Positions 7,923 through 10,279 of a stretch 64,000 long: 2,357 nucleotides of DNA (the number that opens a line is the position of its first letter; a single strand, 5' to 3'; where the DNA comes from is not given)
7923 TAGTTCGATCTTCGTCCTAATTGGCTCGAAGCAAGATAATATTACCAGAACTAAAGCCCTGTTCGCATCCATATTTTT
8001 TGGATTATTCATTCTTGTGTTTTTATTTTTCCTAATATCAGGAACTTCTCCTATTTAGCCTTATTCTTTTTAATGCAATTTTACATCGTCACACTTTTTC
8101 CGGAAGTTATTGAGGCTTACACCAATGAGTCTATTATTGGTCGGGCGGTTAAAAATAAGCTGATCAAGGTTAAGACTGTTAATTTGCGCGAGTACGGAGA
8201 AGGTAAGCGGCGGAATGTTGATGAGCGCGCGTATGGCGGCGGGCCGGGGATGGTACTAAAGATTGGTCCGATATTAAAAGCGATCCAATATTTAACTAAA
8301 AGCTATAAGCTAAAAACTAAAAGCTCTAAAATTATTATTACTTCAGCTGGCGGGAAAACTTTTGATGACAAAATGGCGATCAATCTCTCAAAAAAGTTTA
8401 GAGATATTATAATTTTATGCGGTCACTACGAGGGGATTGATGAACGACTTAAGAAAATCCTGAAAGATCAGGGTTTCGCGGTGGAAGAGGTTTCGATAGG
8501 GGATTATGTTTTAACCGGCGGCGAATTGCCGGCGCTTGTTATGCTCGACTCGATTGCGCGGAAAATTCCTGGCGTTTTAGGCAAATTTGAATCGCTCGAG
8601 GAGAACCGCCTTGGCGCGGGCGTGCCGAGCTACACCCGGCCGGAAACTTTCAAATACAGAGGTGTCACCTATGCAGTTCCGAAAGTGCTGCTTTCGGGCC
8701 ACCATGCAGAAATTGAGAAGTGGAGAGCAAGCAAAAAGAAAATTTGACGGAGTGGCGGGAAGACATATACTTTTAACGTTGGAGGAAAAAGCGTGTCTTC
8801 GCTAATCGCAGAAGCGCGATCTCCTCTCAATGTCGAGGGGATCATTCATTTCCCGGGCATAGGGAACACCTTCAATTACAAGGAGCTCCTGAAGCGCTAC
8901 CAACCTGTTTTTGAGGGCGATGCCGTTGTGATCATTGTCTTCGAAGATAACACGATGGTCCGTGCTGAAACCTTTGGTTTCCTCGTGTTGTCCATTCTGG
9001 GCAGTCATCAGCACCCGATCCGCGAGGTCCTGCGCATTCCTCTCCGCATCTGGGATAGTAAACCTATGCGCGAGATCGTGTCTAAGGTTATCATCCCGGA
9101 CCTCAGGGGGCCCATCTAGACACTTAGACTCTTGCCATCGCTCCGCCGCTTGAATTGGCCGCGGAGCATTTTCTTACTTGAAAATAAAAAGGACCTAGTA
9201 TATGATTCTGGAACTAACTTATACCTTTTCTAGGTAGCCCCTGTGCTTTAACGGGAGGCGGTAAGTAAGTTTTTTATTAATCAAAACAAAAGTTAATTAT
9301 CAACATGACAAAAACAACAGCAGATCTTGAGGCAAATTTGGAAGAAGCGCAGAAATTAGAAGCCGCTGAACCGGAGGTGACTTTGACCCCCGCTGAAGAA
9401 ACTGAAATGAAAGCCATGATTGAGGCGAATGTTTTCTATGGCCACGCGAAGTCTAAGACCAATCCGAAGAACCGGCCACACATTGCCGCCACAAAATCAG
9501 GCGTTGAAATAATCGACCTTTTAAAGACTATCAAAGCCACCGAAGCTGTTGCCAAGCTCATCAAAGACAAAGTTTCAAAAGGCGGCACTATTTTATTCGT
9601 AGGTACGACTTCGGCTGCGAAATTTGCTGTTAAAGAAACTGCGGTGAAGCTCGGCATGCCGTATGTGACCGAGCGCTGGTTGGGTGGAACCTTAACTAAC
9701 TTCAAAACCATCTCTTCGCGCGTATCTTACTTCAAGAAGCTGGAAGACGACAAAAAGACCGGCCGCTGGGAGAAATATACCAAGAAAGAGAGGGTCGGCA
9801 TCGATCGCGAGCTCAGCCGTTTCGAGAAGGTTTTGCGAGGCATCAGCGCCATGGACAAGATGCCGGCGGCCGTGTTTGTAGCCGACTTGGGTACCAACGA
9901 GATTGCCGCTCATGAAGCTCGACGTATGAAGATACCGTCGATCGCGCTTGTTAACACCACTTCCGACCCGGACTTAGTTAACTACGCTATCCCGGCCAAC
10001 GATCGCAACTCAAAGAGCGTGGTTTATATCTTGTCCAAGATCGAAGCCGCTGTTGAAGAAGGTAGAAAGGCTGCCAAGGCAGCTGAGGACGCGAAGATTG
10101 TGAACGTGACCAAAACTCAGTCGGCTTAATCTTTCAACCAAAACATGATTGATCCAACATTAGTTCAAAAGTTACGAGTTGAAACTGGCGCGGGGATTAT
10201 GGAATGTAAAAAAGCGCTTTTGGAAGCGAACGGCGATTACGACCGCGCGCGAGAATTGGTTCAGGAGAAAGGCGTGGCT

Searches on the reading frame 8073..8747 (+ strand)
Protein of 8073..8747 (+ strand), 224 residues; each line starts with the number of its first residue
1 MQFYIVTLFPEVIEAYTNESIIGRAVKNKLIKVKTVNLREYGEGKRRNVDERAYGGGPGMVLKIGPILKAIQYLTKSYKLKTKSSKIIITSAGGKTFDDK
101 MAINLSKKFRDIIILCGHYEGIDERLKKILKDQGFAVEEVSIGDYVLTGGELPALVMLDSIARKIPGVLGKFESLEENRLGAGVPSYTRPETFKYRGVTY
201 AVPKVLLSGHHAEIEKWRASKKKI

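Call 28: search_protein_families(library=pfam, proteins=[window:8073-8747:+], max_evalue=0.00001)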
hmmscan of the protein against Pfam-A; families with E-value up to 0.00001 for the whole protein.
window:8073-8747:+ (224 aa): 1 family
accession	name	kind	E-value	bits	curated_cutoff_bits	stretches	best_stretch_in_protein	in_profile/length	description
PF01746.26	tRNA_m1G_MT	-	1.4e-45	155.8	27.3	1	23-221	2-185/195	tRNA (Guanine-1)-methyltransferase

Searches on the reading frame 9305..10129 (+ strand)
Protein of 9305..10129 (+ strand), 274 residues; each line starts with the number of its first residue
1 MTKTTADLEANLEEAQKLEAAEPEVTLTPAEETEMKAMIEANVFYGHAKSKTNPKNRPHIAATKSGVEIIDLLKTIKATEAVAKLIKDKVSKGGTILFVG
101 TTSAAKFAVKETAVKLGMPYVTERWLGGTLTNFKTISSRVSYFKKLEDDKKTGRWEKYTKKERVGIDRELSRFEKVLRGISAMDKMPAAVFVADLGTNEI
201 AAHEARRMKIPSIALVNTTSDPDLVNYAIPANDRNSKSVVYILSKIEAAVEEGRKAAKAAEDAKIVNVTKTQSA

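Call 28: search_protein_families(library=pfam, proteins=[window:9305-10129:+], max_evalue=0.00001)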
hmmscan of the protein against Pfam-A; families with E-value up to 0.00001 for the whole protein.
window:9305-10129:+ (274 aa): 1 family
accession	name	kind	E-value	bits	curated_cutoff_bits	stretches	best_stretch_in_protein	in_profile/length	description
PF00318.25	Ribosomal_S2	-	2.3e-70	236.6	26.1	1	38-253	1-216/216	Ribosomal protein S2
